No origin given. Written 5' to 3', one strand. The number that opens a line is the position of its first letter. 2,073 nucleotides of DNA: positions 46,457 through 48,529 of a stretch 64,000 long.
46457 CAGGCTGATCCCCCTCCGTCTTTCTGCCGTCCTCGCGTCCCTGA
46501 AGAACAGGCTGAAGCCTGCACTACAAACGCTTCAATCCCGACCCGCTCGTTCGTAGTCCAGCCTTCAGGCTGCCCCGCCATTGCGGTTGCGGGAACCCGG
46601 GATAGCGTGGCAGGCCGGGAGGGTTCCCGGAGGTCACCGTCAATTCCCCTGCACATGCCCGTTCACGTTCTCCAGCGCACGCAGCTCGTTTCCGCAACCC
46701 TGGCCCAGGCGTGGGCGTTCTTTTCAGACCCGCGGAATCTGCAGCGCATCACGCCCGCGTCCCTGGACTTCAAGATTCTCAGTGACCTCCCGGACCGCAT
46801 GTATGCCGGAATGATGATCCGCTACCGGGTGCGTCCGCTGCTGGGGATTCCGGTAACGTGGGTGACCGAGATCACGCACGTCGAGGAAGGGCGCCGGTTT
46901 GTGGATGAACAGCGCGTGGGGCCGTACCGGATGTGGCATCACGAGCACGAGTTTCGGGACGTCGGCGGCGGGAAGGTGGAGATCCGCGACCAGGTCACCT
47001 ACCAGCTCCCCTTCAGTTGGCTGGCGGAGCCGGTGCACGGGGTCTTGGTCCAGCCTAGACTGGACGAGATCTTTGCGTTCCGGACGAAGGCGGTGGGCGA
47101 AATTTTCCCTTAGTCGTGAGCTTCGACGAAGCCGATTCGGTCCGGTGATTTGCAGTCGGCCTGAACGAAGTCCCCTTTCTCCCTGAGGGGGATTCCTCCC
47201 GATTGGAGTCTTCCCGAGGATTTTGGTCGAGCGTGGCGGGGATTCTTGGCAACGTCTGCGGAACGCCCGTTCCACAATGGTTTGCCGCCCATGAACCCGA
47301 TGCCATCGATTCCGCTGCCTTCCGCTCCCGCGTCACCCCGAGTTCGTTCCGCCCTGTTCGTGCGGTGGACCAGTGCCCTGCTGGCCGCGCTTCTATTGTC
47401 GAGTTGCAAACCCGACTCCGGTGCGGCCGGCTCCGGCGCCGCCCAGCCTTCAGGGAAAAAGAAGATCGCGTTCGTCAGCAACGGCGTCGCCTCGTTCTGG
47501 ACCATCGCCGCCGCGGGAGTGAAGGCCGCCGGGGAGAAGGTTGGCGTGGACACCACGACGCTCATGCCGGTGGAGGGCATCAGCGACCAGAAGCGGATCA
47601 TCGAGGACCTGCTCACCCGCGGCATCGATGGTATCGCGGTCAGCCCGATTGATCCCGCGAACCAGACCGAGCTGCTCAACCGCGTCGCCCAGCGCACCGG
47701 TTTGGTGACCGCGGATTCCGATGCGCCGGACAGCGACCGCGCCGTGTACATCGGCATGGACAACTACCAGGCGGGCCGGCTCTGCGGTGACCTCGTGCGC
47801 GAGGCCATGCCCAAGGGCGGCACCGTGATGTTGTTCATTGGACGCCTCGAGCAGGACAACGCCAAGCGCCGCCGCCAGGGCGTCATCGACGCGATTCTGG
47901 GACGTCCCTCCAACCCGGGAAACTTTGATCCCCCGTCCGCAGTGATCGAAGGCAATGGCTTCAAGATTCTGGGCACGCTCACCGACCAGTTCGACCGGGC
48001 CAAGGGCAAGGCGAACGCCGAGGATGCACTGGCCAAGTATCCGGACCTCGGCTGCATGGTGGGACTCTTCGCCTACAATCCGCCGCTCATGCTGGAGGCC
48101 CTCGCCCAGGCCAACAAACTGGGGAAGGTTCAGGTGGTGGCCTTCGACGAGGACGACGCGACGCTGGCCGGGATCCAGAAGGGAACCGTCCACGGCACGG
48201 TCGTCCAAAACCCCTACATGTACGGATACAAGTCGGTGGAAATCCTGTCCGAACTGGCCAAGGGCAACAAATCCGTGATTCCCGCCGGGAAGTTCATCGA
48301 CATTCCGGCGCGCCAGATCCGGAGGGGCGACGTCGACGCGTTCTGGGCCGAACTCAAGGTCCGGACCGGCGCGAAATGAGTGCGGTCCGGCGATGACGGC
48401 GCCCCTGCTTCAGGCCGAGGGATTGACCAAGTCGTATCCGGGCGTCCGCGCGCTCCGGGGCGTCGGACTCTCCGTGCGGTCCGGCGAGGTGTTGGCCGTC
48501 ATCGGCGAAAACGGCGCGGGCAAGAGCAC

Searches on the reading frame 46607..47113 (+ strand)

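Call 10: search_protein_families(library=pfam, proteins=[window:46607-47113:+], max_evalue=0.01)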
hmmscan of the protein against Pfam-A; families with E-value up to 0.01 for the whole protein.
window:46607-47113:+ (168 aa): 2 families
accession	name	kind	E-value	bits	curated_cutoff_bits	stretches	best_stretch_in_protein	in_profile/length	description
PF03364.25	Polyketide_cyc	-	7.9e-08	33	23.4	1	28-143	1-113/126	Polyketide cyclase / dehydrase and lipid transport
PF10604.15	Polyketide_cyc2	-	3.9e-06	27.7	27.4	1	22-153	4-131/142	Polyketide cyclase / dehydrase and lipid transport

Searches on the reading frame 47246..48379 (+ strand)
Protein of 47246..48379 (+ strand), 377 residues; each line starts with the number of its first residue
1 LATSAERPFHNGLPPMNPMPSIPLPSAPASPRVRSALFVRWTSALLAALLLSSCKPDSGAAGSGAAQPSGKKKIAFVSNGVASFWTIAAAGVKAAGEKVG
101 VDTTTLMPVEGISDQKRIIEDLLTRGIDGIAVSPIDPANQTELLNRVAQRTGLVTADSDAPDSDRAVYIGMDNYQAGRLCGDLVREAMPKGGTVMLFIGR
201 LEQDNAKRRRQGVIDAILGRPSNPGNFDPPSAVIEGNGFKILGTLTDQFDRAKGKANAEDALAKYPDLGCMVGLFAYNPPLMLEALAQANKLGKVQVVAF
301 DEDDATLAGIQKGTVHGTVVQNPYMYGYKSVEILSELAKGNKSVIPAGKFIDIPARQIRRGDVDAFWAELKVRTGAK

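Call 10: search_protein_families(library=pfam, proteins=[window:47246-48379:+], max_evalue=0.01)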
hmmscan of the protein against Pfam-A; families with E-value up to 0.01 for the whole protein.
window:47246-48379:+ (377 aa): 3 families
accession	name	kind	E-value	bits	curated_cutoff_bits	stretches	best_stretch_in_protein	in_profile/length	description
PF13407.12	Peripla_BP_4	-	1.8e-49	169.1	35.1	1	76-342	3-258/258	Periplasmic binding protein domain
PF00532.27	Peripla_BP_1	-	4.6e-08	33.3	22.2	1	81-218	12-148/281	Periplasmic binding proteins and sugar binding domain of LacI family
PF13458.12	Peripla_BP_6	-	0.0016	18.6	31.7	0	232-328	157-253/343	Periplasmic binding protein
